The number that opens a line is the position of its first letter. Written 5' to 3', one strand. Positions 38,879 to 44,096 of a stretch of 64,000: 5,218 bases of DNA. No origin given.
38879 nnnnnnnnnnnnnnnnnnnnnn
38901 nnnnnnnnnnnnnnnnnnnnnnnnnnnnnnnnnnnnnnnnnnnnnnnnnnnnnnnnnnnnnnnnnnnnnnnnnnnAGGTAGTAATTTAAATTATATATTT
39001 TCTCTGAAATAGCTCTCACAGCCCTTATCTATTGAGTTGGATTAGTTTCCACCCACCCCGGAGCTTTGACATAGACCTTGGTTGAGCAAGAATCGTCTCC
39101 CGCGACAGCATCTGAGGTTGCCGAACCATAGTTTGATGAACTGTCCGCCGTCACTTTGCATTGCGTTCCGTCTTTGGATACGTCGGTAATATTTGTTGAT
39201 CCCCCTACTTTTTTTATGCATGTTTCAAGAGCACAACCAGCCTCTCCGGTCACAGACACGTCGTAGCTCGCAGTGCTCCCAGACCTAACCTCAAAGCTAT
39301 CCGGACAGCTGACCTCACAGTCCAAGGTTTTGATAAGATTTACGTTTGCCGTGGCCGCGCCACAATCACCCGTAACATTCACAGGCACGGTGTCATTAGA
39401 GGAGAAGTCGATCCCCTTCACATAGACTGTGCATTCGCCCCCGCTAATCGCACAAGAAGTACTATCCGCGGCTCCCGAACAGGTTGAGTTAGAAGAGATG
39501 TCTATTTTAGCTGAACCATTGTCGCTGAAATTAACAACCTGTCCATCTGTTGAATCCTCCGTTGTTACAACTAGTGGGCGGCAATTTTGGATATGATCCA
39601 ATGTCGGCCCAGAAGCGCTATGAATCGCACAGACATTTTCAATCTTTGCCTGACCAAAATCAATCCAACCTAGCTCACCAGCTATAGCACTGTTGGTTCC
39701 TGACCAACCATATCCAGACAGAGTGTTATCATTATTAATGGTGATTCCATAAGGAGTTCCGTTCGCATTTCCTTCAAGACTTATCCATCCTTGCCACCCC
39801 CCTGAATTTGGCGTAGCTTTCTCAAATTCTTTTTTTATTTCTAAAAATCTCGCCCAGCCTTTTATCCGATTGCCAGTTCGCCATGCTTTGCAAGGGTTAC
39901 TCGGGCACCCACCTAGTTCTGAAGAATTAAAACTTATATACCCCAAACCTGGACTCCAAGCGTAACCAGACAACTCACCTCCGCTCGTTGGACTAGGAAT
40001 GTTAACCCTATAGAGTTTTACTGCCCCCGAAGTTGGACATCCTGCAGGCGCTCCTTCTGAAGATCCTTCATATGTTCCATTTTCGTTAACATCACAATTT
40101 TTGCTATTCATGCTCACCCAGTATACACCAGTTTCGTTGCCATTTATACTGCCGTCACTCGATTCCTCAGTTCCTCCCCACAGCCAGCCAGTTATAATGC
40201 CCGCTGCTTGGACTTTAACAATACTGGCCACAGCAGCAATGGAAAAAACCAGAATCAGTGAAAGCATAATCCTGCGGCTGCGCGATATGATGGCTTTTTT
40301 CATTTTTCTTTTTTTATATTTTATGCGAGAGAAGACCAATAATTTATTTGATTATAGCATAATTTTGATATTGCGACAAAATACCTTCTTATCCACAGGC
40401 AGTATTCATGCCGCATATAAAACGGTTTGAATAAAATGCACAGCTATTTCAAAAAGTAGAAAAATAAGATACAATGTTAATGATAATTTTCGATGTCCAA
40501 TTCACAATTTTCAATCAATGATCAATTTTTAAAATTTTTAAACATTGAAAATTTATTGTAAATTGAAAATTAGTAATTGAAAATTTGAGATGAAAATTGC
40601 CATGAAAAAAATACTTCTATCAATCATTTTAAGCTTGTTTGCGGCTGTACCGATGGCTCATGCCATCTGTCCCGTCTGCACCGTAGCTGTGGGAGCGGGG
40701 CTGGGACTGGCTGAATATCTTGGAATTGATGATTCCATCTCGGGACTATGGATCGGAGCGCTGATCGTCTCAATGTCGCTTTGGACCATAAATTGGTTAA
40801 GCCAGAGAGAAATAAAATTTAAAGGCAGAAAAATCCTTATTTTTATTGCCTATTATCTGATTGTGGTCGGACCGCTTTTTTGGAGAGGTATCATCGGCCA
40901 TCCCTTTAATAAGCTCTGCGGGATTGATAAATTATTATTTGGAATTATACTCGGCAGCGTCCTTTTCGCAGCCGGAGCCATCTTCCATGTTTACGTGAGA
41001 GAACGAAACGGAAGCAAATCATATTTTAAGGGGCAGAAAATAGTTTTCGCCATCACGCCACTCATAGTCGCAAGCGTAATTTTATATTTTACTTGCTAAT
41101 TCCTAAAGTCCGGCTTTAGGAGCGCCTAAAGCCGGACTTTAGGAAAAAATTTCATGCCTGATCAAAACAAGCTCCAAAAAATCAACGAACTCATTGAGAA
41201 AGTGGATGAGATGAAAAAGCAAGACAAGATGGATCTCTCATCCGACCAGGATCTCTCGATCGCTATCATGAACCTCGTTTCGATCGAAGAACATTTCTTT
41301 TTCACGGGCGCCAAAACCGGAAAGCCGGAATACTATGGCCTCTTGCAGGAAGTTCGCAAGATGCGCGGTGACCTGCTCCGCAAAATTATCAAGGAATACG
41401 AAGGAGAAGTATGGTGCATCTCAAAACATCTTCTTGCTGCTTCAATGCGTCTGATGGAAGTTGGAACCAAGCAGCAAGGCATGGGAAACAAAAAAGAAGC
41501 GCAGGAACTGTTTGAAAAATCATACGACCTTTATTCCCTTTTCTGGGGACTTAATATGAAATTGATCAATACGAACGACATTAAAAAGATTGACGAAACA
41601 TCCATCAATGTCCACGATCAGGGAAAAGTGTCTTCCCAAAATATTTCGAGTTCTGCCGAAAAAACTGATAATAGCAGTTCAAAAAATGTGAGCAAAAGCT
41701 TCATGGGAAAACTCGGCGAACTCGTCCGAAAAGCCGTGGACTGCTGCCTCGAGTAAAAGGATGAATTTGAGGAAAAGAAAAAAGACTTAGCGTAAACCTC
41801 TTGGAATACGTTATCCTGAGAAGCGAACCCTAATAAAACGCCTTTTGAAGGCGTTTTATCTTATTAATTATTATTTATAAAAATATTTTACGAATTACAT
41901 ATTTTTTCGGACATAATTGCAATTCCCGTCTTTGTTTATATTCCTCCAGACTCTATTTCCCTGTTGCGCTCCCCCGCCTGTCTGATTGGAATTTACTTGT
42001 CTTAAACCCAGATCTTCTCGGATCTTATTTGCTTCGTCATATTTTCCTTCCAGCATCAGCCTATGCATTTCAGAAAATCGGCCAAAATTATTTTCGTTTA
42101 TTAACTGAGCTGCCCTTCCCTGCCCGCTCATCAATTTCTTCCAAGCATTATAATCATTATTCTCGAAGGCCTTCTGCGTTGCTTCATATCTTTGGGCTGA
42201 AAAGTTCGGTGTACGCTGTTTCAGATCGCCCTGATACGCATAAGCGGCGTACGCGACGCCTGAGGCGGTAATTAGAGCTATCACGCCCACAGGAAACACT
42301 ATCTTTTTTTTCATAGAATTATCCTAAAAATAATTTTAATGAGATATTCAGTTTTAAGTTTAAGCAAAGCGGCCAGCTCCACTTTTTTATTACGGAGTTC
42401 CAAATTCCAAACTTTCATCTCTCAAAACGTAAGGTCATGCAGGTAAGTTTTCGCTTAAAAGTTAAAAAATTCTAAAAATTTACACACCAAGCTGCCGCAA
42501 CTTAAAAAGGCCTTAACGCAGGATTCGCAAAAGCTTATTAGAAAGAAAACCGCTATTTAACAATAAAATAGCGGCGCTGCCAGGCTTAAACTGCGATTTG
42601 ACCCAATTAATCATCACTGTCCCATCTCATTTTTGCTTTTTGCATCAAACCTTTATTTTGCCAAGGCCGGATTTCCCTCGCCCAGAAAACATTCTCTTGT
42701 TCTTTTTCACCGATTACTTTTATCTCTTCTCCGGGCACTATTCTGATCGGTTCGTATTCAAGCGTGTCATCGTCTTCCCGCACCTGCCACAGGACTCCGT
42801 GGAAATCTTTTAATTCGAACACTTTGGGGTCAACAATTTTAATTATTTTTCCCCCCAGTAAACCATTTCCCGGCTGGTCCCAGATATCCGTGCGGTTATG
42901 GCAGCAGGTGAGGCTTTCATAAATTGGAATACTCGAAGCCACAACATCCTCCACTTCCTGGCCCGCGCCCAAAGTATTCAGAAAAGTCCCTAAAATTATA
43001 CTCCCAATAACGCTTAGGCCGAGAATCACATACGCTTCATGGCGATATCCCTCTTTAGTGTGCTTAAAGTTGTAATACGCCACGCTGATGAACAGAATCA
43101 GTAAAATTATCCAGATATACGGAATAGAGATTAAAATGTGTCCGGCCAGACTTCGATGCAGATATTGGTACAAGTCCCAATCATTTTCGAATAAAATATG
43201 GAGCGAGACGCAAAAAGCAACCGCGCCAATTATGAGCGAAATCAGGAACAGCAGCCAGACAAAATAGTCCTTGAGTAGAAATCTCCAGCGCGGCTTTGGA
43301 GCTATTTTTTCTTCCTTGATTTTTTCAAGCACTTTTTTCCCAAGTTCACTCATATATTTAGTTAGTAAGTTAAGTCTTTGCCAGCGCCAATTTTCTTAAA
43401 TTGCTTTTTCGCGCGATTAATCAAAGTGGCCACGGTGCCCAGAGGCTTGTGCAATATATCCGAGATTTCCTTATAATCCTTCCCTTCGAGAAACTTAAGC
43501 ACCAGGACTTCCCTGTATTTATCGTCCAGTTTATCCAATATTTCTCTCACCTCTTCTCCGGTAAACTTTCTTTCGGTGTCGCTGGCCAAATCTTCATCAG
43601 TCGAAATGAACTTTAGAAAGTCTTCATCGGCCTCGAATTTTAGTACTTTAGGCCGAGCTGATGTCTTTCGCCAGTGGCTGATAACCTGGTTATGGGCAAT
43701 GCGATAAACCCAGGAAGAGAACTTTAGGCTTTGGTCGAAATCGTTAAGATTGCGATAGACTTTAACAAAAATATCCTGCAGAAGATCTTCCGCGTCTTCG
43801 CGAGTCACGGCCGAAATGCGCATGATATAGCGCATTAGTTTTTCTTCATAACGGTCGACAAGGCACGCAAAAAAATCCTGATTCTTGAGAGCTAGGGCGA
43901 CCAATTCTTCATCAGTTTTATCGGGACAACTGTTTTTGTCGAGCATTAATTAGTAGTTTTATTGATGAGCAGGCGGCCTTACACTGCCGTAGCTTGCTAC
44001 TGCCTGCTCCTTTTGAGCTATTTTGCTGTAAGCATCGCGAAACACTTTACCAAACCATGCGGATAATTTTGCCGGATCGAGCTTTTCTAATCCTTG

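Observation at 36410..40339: Five-gene operon of exported proteins containing a tandemly duplicated two-gene module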

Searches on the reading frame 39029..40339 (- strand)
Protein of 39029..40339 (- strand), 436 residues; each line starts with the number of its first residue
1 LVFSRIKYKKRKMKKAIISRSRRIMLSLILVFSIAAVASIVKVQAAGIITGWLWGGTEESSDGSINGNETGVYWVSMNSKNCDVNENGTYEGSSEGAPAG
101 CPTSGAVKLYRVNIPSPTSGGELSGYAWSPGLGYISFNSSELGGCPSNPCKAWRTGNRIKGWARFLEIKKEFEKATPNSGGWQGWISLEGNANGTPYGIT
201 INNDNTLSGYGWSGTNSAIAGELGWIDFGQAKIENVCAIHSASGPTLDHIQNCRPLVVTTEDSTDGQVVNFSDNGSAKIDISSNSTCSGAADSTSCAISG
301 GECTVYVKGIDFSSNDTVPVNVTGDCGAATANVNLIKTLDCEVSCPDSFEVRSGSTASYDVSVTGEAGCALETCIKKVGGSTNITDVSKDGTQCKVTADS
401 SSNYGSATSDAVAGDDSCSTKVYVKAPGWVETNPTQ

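Call 3: search_protein_families(library=pfam, proteins=[window:39029-40339:-], max_evalue=1)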
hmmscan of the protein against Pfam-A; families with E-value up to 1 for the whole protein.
window:39029-40339:- (436 aa): 0 families

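Call 8: search_protein_families(library=ncbifam, proteins=[window:39029-40339:-], max_evalue=1)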
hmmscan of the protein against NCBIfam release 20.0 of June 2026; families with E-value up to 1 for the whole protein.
window:39029-40339:- (436 aa): 0 families

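Call 14: find_homologous_proteins(query=window:39029-40339:-)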
Query window:39029-40339:- (436 aa): 60 proteins with E <= 0.001 among 7178 candidates.
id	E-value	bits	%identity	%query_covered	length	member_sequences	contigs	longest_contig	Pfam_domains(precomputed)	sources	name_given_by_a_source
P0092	6.8e-281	950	100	97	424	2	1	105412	-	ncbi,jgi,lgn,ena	ncbi:MAG: hypothetical protein WC858_02055 [Parcubacteria group bacterium]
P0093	8.5e-87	310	43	95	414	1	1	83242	-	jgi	jgi:hypothetical protein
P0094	2.4e-80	289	41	96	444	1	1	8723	-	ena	-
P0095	5.9e-77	277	39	97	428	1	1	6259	-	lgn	-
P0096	6.7e-59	218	38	85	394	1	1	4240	-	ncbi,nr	ncbi:MAG: hypothetical protein PHP25_05160 [Candidatus Moranbacteria bacterium]|nr:hypothetical prot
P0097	1.7e-58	217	37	97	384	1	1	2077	PF02369.23,PF09134.17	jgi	-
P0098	7.5e-56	208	34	97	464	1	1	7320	PF02369.23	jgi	jgi:hypothetical protein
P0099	2.7e-53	200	35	96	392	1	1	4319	-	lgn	-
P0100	2.7e-53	200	36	98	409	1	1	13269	-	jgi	jgi:hypothetical protein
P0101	4.5e-52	195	36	97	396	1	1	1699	-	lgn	-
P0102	3.4e-45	173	33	97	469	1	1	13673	-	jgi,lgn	-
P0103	5.1e-45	172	34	96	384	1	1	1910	-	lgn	-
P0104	2.0e-38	151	31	97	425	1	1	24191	-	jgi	-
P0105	4.0e-37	146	37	69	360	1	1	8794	-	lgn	-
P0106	4.0e-34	136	35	77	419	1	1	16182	-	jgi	jgi:hypothetical protein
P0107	7.2e-34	135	43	54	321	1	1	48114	-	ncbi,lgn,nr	ncbi:MAG: hypothetical protein PHF35_01720 [Candidatus Moranbacteria bacterium]|nr:hypothetical prot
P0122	1.6e-24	105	37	51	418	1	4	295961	-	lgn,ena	-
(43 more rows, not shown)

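Call 17: find_encoding_contigs(protein=P0100, flank=7000, max_places=1)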
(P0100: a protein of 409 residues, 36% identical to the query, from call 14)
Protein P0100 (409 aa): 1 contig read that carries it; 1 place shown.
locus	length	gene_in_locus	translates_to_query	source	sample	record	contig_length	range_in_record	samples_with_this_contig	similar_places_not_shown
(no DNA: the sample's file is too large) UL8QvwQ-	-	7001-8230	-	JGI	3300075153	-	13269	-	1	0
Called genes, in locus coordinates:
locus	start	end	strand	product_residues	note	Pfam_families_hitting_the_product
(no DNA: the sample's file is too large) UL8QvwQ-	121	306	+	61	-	-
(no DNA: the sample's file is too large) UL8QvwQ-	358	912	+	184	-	PF04307:YdjM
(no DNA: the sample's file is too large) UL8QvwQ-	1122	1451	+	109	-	-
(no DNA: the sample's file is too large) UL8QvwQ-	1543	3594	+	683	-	PF09826:Beta_propel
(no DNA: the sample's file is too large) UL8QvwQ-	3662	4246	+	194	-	PF04542:Sigma70_r2, PF08281:Sigma70_r4_2, PF04545:Sigma70_r4 (weak)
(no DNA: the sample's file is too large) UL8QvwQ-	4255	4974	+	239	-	-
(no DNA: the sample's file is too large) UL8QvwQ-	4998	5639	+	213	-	PF02777:Sod_Fe_C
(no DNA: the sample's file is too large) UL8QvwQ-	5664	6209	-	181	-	-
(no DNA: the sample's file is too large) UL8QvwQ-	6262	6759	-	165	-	-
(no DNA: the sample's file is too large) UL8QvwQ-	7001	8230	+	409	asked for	-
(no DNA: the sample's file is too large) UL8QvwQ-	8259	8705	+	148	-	-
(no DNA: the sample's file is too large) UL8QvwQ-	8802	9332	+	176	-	-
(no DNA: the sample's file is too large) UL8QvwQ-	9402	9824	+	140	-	-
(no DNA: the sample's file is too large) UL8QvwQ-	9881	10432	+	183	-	-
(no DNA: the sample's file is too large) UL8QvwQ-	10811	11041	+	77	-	?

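Call 18: find_encoding_contigs(protein=P0107, flank=7000, max_places=1)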
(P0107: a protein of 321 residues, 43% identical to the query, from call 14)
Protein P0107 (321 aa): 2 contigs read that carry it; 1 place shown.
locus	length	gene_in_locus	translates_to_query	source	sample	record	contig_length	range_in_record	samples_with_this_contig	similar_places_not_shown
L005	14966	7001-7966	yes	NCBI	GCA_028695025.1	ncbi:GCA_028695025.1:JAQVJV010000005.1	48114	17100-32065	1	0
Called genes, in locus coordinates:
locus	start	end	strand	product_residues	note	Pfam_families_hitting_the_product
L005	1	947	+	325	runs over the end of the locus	PF00005:ABC_tran, PF13304:AAA_21 (faint), PF13732:DrrA1-3_C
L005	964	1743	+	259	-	PF01061:ABC2_membrane, PF12679:ABC2_membrane_2 (faint), PF12698:ABC2_membrane_3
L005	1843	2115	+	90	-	PF18905:DUF5661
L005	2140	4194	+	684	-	PF09826:Beta_propel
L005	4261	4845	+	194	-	PF04542:Sigma70_r2, PF08281:Sigma70_r4_2, PF04545:Sigma70_r4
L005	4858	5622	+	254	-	-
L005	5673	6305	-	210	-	-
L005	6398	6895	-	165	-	-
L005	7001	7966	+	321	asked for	-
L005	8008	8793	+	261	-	-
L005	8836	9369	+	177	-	-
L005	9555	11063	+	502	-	PF01040:UbiA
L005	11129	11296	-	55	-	PF00830:Ribosomal_L28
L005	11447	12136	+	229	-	PF02163:Peptidase_M50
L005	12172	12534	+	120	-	-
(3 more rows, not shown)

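Call 19: find_encoding_contigs(protein=P0122, flank=7000, max_places=1)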
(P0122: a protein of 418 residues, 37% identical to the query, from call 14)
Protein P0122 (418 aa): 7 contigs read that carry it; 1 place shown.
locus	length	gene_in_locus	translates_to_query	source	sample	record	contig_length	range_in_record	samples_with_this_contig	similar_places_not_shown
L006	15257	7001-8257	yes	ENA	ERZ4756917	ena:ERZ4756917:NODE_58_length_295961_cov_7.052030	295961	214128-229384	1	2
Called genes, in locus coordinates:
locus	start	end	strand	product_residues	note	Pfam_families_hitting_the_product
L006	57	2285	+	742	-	PF22745:Nlig-Ia, PF01653:DNA_ligase_aden, PF03120:OB_DNA_ligase, PF14520:HHH_5 (faint), PF12826:HHH_2, PF00533:BRCT, PF12738:PTCB-BRCT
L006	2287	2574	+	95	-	PF02686:GatC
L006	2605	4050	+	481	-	PF01425:Amidase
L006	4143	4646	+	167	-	-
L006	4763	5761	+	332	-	PF00044:Gp_dh_N, PF02800:Gp_dh_C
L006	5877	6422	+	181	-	PF14341:PilX_N (weak)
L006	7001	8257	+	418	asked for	-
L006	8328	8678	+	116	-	-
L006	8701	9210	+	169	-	-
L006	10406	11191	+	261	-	PF01177:Asp_Glu_race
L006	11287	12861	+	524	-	PF07969:Amidohydro_3, PF01979:Amidohydro_1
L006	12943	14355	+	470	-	PF21799:MurD-like_N, PF08245:Mur_ligase_M, PF02875:Mur_ligase_C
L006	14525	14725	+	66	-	-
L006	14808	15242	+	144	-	-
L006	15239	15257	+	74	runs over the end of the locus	-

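Call 51: search_solved_structures(query=A4, max_evalue=10)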
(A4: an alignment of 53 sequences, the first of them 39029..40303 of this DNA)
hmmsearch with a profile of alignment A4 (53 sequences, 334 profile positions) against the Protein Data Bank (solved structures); distinct sequences matched with E-value up to 10: 2.
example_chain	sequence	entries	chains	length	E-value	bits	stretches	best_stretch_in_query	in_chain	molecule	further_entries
8jw0_Q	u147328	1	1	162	0.57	13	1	165-188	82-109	Chlorophyll a-chlorophyll c-peridinin-protein-complex I-17, acpPCI-17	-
7x30_P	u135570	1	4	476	2.3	11.1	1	184-273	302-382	Hoc-like protein ORF90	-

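Call 58: predict_structure(alignment_id=A4)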
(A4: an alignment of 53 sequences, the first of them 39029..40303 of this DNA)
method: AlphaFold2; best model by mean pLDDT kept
length: 424 residues; sequences in the alignment: 53
mean_pLDDT: 86.6   pTM: 0.66
mean pLDDT of the five models: 86.6, 85.9, 85.6, 85.5, 85.3
residues with pLDDT >= 90: 242; 70-90: 128; 50-70: 44; < 50: 10
segments of 3 or more residues with pLDDT < 50: 29-33, 206-208
pLDDT, mean of each block of 10 residues (from residue 1): 63 88 64 64 59 62 88 84 80 86 87 92 96 95 96 93 77 93 92 93 64 90 84 83 93 92 91 94 94 93 94 93 93 98 97 95 88 96 96 95 96 79 55
secondary structure, 60 per line:
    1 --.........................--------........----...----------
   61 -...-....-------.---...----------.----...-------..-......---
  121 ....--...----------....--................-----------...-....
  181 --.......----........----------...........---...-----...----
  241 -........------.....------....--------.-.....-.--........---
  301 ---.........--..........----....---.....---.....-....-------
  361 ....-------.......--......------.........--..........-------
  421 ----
elements in order: H3-27 E36-43 E62-64 E99-101 E112-117 E121-124 E140-143 E146-153 H154-161 E173-175 E177-180 E183-189 E194-201 E212-222 E226-228 E234-236 E242-249 E256-260 E267-270 E281-285 E290-297 E304-312 E315-324 E329-332 E336-340 E344-348 E350-353 E361-364 E372-378 E381-386 E393-401 E404-413

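Call 74: search_protein_families(library=phrogs, proteins=[window:39029-40303:-], max_evalue=0.01)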
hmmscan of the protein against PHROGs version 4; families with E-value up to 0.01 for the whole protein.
window:39029-40303:- (424 aa): 0 families

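Call 76: search_protein_families(library=pfam, alignment_id=A4, max_evalue=0.001)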
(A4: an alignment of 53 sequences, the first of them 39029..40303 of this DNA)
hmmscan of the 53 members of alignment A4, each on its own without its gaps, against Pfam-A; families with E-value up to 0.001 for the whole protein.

A. member 1, window:39029-40303:- (424 aa): 0 families

B. families by the number of members that match (of 53 scanned): 8 families
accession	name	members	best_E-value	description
PF02369.22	Big_1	2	1.5e-08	Bacterial Ig-like domain (group 1)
PF02368.24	Big_2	2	1.6e-06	Bacterial Ig-like domain (group 2)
PF18911.6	PKD_4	2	0.00028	PKD domain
PF18998.6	Flg_new_2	1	5.8e-10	Divergent InlB B-repeat domain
PF09134.16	Invasin_D3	1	1.4e-05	Invasin, domain 3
PF25788.1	Ig_Rha78A_N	1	1.6e-05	Rha78A-like, N-terminal immunoglobulin domain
PF07705.17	CARDB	1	4.1e-05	CARDB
PF00801.26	PKD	1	0.00024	PKD domain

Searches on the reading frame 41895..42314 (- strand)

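Call 21: search_protein_families(library=pfam, proteins=[window:41895-42314:-], max_evalue=0.1)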
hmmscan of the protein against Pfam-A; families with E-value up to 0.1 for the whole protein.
window:41895-42314:- (139 aa): 1 family
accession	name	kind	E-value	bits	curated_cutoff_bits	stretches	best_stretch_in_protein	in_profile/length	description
PF12092.13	DUF3568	-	0.0078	16.7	23.2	1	8-60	15-68/124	Protein of unknown function (DUF3568)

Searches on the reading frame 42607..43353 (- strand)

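Call 21: search_protein_families(library=pfam, proteins=[window:42607-43353:-], max_evalue=0.1)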
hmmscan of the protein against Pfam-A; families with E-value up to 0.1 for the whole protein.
window:42607-43353:- (248 aa): 2 families
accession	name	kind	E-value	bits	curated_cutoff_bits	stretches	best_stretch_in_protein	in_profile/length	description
PF25085.1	DUF7802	-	0.0015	17.9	27.4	1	24-201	216-392/425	Domain of unknown function (DUF7802)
PF07690.21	MFS_1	-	0.0038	16.6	33.4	1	14-127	186-291/347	Major Facilitator Superfamily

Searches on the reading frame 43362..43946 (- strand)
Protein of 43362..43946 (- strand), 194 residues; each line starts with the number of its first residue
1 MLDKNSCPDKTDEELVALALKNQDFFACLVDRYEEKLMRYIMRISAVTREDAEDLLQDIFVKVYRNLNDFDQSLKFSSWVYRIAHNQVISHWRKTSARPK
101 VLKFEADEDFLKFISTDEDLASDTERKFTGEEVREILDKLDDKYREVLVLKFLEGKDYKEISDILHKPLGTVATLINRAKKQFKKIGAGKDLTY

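Call 21: search_protein_families(library=pfam, proteins=[window:43362-43946:-], max_evalue=0.1)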
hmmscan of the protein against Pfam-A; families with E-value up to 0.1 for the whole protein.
window:43362-43946:- (194 aa): 7 families
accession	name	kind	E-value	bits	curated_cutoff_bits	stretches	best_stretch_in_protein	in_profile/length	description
PF04542.20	Sigma70_r2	-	9.2e-17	61.1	24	1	29-96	1-69/71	Sigma-70 region 2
PF08281.18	Sigma70_r4_2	-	2.3e-15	56.4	25.7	1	131-182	2-53/54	Sigma-70, region 4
PF04545.22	Sigma70_r4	-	2.8e-08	33.6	24.1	1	137-181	2-46/50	Sigma-70, region 4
PF25787.1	HTH_SB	-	0.0093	16.2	43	1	145-181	12-48/53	Sleeping Beauty transposase HTH domain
PF05394.16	AvrB_AvrC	-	0.044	13.5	23.2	1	21-151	126-248/326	Avirulence protein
PF13384.12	HTH_23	-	0.066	13.5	24.6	0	148-178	10-40/50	Homeodomain-like domain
PF11043.13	Anti-RecBCD_p2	-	0.073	13.6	25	0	122-163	8-48/97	Bacteriophage P22, anti-RecBCD protein 2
